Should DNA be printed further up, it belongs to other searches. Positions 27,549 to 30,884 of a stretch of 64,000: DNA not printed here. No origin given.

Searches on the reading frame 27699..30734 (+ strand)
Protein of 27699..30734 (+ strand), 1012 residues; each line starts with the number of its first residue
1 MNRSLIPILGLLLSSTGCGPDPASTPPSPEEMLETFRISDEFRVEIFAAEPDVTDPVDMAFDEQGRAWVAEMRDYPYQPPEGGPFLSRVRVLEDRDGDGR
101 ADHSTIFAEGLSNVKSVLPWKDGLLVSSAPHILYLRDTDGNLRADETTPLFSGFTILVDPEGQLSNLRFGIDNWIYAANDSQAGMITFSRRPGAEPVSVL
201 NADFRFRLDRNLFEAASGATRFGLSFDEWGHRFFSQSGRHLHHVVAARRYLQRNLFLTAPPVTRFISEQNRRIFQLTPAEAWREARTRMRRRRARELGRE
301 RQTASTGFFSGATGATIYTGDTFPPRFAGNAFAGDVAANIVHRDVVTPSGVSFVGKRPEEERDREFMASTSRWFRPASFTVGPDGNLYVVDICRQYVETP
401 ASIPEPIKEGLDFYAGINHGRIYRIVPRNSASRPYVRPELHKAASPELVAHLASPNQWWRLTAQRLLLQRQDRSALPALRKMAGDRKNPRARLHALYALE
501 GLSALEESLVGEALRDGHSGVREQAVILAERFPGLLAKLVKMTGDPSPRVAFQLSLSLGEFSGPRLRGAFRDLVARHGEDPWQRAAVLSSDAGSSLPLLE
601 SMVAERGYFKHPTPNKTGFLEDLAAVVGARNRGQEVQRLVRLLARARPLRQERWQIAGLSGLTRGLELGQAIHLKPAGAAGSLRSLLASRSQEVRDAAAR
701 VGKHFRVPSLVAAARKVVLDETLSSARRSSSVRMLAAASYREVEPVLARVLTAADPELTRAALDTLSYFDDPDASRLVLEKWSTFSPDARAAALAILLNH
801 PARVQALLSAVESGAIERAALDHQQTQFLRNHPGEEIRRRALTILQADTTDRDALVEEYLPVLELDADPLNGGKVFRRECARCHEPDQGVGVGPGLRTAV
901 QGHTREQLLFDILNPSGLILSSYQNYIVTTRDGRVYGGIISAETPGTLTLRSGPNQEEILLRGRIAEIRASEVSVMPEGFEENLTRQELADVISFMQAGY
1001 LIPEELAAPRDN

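Call 18: search_protein_families(library=pfam, proteins=[window:27699-30734:+], max_evalue=0.001)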
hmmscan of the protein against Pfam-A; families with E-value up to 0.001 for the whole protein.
window:27699-30734:+ (1012 aa): 4 families
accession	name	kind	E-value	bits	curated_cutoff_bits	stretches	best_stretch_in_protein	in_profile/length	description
PF23500.1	DUF7133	-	3.3e-113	379.3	27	1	28-428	1-384/385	Domain of unknown function (DUF7133)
PF13646.12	HEAT_2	-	1.7e-16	60.7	27.7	2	446-516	2-73/88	HEAT repeats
PF00034.26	Cytochrom_C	-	8.9e-05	24.2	21.3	0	871-915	3-49/90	Cytochrome c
PF02985.28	HEAT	-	0.00069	20.1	23.5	0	535-561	1-27/31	HEAT repeat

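Call 66: search_protein_families(library=ncbifam, proteins=[window:27699-30734:+], max_evalue=0.00001)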
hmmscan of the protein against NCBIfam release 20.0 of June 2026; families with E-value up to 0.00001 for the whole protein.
window:27699-30734:+ (1012 aa): 2 families
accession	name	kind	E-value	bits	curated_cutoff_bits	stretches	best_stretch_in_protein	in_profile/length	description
TIGR02604.1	Piru_Ver_Nterm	subfamily_domain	1.3e-76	258.4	122.2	1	42-428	2-366/367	PVC-type heme-binding CxxCH protein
TIGR02603.1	CxxCH_TIGR02603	domain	4.2e-26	91.5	68.15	1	868-997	2-132/134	putative heme-binding domain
